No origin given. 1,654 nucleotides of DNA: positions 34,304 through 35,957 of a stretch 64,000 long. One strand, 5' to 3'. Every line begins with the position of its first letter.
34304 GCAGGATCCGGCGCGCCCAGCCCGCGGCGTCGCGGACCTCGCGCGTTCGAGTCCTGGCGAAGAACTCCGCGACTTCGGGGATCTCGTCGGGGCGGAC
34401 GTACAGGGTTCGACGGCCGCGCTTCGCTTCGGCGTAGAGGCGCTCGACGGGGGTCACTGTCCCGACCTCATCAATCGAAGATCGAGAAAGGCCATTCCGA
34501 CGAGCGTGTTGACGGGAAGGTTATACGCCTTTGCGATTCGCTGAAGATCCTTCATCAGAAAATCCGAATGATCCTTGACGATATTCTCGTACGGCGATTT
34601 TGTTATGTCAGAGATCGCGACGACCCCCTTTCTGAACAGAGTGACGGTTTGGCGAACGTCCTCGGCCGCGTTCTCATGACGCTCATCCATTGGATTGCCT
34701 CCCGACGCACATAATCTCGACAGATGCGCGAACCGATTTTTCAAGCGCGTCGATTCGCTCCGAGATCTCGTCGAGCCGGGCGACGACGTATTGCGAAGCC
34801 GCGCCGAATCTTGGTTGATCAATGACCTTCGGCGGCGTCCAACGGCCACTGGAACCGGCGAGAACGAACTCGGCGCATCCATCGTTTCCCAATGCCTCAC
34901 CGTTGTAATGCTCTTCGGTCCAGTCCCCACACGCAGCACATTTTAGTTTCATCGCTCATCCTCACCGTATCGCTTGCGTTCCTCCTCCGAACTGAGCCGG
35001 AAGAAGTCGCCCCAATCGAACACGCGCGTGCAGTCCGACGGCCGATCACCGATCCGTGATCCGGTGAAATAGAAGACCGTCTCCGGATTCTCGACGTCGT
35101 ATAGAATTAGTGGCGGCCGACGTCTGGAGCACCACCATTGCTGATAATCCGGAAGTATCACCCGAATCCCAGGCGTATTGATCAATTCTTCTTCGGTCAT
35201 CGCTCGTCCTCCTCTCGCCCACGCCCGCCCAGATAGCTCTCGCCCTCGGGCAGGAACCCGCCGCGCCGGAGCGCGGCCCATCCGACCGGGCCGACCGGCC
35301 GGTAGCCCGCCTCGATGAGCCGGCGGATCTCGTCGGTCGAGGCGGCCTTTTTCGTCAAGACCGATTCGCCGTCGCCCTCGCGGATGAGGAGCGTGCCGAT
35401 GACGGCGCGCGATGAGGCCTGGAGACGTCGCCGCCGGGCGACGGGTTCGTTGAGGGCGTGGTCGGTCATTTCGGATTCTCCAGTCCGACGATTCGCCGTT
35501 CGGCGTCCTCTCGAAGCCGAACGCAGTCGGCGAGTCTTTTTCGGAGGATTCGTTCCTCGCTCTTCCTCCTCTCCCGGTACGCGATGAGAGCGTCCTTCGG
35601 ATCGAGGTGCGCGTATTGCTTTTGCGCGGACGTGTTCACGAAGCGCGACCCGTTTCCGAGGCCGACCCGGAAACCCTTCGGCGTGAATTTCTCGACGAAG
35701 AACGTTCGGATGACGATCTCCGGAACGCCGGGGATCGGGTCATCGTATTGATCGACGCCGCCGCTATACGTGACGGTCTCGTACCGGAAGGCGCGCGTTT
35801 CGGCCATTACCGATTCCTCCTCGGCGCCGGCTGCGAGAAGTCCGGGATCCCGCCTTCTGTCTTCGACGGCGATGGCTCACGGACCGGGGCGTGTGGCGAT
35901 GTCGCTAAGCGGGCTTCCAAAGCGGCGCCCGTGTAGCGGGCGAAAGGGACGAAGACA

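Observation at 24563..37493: A conserved early-promoter-like motif (A-tract)-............-N14-nnTAnn occurs 9 times, always 31-59 nt upstream of the first gene of a unit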

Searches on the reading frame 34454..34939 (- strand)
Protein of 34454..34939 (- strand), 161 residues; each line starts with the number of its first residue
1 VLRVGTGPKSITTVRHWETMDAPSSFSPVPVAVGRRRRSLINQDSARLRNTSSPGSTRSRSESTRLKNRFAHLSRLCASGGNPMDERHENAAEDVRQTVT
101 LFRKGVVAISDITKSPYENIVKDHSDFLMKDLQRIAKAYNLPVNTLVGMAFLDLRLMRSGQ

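Call 19: search_protein_families(library=pfam, max_evalue=0.01, proteins=[window:34454-34939:-])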
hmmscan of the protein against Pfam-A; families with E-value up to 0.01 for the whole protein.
window:34454-34939:- (161 aa): 0 families

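Call 20: search_protein_families(library=phrogs, max_evalue=0.001, proteins=[window:34454-34939:-])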
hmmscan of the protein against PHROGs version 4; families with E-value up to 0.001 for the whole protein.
window:34454-34939:- (161 aa): 0 families

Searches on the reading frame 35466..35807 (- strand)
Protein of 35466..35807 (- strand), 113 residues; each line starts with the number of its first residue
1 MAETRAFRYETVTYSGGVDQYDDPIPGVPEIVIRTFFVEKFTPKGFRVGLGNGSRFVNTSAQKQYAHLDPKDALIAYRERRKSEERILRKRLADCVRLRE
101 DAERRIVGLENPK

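Call 19: search_protein_families(library=pfam, max_evalue=0.01, proteins=[window:35466-35807:-])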
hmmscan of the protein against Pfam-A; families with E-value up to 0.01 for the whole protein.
window:35466-35807:- (113 aa): 0 families

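Call 20: search_protein_families(library=phrogs, max_evalue=0.001, proteins=[window:35466-35807:-])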
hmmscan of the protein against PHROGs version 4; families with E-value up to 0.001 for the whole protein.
window:35466-35807:- (113 aa): 2 families
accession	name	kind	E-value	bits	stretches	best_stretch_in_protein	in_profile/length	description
phrog_13631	-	unknown function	2.8e-08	34.9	1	7-96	6-101/136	-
phrog_25384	-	unknown function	6e-05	24.4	1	30-97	28-96/103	-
